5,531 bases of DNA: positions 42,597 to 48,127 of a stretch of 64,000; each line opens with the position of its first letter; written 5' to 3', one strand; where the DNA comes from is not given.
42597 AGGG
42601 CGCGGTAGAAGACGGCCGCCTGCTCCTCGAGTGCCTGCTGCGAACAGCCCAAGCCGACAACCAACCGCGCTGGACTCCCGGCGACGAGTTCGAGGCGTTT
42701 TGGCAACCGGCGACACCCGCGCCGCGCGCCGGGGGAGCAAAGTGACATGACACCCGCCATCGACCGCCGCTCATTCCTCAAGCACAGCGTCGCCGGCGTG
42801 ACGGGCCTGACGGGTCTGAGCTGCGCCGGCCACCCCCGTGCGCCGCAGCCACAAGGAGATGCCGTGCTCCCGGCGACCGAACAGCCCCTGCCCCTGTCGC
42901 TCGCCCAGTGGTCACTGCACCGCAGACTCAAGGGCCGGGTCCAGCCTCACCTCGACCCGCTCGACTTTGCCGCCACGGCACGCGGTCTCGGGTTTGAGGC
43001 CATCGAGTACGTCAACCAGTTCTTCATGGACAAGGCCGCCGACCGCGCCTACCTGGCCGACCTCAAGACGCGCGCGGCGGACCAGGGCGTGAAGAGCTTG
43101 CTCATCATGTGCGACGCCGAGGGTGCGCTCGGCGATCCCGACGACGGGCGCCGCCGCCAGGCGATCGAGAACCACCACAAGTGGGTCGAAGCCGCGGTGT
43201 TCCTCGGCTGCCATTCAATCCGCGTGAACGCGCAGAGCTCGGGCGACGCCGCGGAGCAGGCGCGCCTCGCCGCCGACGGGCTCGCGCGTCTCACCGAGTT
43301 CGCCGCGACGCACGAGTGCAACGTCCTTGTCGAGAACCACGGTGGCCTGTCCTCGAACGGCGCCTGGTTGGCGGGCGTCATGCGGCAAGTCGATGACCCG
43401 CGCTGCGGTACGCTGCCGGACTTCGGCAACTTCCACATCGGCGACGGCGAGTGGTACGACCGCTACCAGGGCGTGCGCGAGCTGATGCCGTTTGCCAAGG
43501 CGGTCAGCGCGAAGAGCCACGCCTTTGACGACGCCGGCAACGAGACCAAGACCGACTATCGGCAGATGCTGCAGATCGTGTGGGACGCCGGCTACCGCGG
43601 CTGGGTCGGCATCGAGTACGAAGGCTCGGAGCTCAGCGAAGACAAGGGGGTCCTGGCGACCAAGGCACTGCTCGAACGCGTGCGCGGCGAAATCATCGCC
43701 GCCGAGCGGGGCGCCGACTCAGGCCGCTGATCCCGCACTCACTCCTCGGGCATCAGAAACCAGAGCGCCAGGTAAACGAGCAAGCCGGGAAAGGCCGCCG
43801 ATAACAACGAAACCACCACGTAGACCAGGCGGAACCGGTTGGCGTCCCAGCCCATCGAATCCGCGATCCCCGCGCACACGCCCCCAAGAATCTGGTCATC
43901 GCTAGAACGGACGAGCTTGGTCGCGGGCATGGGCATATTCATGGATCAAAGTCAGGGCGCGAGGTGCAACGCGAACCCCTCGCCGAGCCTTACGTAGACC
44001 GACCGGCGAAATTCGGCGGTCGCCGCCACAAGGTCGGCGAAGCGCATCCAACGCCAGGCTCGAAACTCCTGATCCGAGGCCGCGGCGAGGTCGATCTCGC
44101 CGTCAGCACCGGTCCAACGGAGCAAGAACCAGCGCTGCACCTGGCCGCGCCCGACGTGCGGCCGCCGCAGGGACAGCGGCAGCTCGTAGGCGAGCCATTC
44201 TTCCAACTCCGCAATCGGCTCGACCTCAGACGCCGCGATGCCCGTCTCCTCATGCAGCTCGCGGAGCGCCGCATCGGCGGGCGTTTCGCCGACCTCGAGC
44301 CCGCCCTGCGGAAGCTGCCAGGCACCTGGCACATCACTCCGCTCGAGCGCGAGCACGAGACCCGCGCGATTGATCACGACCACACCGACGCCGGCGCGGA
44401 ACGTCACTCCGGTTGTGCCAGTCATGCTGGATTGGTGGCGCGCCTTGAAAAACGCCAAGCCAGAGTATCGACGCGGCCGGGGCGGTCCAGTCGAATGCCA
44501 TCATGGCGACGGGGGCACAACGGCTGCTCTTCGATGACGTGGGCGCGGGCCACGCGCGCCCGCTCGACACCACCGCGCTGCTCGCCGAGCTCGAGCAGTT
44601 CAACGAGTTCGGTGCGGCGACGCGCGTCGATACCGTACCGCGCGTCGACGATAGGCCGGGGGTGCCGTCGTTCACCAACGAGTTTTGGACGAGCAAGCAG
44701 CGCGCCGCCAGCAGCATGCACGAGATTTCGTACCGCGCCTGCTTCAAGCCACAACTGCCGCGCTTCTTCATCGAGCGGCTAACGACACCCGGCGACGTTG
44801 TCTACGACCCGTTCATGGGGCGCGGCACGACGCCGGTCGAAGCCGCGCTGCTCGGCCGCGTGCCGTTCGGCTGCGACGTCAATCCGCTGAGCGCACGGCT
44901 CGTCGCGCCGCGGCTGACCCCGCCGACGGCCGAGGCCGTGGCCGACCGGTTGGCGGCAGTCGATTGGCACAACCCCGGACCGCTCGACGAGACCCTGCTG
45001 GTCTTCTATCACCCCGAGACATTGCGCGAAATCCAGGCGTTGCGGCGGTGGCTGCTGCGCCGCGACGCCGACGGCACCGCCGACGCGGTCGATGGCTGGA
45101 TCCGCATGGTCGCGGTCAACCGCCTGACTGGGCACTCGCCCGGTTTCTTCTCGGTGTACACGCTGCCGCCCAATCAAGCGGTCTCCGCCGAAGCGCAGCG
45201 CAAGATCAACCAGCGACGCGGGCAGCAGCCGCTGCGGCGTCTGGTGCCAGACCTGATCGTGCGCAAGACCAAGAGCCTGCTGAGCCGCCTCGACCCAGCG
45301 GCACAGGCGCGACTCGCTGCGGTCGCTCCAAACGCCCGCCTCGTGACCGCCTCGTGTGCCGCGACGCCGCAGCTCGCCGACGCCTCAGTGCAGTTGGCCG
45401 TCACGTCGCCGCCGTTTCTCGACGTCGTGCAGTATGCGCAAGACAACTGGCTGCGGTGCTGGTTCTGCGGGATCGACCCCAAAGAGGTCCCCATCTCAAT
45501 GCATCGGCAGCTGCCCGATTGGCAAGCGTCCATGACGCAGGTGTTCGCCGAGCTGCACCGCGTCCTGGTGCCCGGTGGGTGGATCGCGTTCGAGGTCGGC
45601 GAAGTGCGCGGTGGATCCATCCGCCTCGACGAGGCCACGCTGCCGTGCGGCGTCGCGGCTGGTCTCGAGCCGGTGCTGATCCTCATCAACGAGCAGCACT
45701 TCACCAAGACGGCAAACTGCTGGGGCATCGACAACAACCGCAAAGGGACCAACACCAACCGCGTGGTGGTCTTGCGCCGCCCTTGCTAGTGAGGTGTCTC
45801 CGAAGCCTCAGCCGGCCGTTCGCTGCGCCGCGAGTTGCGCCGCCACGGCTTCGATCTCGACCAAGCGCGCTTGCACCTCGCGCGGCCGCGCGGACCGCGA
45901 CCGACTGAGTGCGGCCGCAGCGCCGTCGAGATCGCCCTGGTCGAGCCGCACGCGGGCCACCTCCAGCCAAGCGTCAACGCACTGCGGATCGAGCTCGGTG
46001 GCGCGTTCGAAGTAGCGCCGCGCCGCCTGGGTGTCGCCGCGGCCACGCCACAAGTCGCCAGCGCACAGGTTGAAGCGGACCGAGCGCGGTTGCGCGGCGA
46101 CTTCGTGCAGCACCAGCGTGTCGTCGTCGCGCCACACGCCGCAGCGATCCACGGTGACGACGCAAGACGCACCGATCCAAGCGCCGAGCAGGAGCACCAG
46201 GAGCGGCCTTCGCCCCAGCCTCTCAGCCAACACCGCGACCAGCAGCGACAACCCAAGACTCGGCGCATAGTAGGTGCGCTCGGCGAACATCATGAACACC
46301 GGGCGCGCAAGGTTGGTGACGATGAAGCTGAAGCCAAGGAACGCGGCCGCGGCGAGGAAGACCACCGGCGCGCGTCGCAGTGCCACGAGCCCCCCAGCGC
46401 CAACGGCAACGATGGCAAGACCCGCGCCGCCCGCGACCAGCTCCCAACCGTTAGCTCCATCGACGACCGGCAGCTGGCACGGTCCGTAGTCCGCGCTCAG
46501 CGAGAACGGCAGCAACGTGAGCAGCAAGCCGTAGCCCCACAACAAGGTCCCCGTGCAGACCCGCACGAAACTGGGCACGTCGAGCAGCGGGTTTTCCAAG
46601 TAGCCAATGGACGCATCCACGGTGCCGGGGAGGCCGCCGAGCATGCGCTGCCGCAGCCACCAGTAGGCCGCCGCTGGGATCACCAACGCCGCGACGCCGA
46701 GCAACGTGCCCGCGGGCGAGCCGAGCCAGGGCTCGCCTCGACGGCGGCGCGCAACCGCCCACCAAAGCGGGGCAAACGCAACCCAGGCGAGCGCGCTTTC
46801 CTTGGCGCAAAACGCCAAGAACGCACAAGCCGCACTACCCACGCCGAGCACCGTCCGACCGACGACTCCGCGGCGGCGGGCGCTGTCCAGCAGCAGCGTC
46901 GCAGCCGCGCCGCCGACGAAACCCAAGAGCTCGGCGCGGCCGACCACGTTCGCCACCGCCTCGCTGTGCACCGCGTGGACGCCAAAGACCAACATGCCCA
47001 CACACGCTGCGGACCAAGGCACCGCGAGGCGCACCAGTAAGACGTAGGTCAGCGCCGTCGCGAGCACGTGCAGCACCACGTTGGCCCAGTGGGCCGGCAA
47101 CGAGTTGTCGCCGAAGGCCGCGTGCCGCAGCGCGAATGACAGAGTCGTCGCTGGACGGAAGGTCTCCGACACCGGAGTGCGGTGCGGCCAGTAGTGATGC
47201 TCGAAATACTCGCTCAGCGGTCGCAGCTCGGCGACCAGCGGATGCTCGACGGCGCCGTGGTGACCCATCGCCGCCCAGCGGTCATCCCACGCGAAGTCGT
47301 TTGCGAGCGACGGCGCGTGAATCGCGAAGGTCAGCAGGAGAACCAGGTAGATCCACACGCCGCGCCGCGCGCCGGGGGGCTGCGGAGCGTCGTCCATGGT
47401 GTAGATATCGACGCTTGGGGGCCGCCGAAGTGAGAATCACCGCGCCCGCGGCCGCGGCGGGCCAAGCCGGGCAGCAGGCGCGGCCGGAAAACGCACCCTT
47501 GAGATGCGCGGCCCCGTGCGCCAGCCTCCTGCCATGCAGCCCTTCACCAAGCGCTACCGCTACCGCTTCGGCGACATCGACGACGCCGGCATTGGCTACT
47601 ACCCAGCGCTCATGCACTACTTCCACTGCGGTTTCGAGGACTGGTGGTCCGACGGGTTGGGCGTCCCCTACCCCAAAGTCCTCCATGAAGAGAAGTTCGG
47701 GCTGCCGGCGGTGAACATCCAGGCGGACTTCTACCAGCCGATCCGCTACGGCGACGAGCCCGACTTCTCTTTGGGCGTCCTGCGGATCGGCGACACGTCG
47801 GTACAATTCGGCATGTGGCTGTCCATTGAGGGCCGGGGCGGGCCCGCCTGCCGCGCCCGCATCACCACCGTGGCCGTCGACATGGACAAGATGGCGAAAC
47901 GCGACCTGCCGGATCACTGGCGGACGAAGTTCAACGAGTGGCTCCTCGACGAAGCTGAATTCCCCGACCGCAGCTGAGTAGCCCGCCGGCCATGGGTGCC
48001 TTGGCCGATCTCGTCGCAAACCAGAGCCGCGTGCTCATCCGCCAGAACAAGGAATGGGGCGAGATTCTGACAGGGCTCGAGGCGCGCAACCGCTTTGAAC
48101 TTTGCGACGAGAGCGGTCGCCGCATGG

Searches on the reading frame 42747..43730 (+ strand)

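Call 39: search_protein_families(library=pfam, proteins=[window:42747-43730:+], max_evalue=0.001)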
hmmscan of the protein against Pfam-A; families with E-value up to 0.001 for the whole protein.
window:42747-43730:+ (327 aa): 1 family
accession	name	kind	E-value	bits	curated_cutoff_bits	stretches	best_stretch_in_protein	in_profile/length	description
PF01261.30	AP_endonuc_2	-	9e-25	88.2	31.1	1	77-301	3-238/249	Xylose isomerase-like TIM barrel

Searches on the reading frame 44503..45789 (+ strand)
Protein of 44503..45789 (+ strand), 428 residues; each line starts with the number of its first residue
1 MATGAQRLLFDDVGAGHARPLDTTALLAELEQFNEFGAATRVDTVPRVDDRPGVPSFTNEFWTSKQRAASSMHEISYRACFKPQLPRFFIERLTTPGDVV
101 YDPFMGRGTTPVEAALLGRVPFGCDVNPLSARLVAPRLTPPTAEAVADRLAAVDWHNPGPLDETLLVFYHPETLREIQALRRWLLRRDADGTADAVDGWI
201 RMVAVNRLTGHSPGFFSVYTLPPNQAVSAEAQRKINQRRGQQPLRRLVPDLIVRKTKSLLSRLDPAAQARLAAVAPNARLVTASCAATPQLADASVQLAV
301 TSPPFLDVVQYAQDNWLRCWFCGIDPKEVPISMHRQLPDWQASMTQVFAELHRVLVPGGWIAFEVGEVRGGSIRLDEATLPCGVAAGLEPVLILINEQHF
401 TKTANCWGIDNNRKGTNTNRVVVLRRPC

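Call 39: search_protein_families(library=pfam, proteins=[window:44503-45789:+], max_evalue=0.001)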
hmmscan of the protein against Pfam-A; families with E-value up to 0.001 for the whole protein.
window:44503-45789:+ (428 aa): 2 families
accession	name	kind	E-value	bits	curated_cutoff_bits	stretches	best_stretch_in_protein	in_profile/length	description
PF01555.25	N6_N4_Mtase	-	8.3e-15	55.8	26.7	1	59-128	141-213/221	DNA methylase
PF01170.24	UPF0020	-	0.00018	21.7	22.3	0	95-119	27-51/197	RMKL-like, methyltransferase domain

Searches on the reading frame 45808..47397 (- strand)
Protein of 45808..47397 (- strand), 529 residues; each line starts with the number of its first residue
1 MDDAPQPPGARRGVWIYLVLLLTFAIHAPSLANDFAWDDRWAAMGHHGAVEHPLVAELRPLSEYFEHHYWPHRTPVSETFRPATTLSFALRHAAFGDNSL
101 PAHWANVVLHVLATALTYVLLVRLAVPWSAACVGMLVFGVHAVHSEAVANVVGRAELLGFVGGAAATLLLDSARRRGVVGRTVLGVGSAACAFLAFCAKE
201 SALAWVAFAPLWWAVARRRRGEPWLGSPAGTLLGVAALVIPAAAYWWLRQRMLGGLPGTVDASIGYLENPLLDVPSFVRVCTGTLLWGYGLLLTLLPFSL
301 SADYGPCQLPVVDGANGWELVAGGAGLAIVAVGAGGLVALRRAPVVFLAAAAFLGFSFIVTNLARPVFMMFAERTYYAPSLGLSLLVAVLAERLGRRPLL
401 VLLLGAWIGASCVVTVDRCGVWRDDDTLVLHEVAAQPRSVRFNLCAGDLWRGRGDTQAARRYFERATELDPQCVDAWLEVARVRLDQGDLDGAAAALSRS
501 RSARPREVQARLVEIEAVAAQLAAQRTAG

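Call 3: search_protein_families(library=pfam, proteins=[window:45808-47397:-], max_evalue=0.01)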
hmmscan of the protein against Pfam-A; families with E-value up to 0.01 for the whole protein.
window:45808-47397:- (529 aa): 7 families
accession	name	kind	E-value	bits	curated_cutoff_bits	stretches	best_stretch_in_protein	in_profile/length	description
PF13432.12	TPR_16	-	1.8e-09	38.3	32.7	1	451-505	8-62/65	Tetratricopeptide repeat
PF14559.12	TPR_19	-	1.6e-08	35.2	25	1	453-506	4-57/68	Tetratricopeptide repeat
PF07719.23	TPR_2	-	8.6e-07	29.1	27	1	446-472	7-33/34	Tetratricopeptide repeat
PF13428.12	TPR_14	-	2.3e-06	28.2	23.5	1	453-482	14-43/44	Tetratricopeptide repeat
PF13371.12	TPR_9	-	0.00018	21.9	35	1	453-514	8-69/73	Tetratricopeptide repeat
PF21545.3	T7SS_EccA1_N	-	0.00024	20.9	27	1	451-493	15-53/272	T7SS, ESX-1 secretion system protein EccA1, N-terminal domain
PF13181.12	TPR_8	-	0.0028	18.1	25.7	0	454-473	15-34/34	Tetratricopeptide repeat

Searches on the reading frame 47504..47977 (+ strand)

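Call 3: search_protein_families(library=pfam, proteins=[window:47504-47977:+], max_evalue=0.01)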
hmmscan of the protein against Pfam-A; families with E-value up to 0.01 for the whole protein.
window:47504-47977:+ (157 aa): 2 families
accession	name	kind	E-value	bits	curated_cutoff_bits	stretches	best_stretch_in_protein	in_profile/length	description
PF13279.12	4HBT_2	-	3.5e-10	40.8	25.5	1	21-140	2-119/122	Thioesterase-like superfamily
PF03061.28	4HBT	-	0.0013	19.4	20.6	1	60-103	27-67/79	Thioesterase superfamily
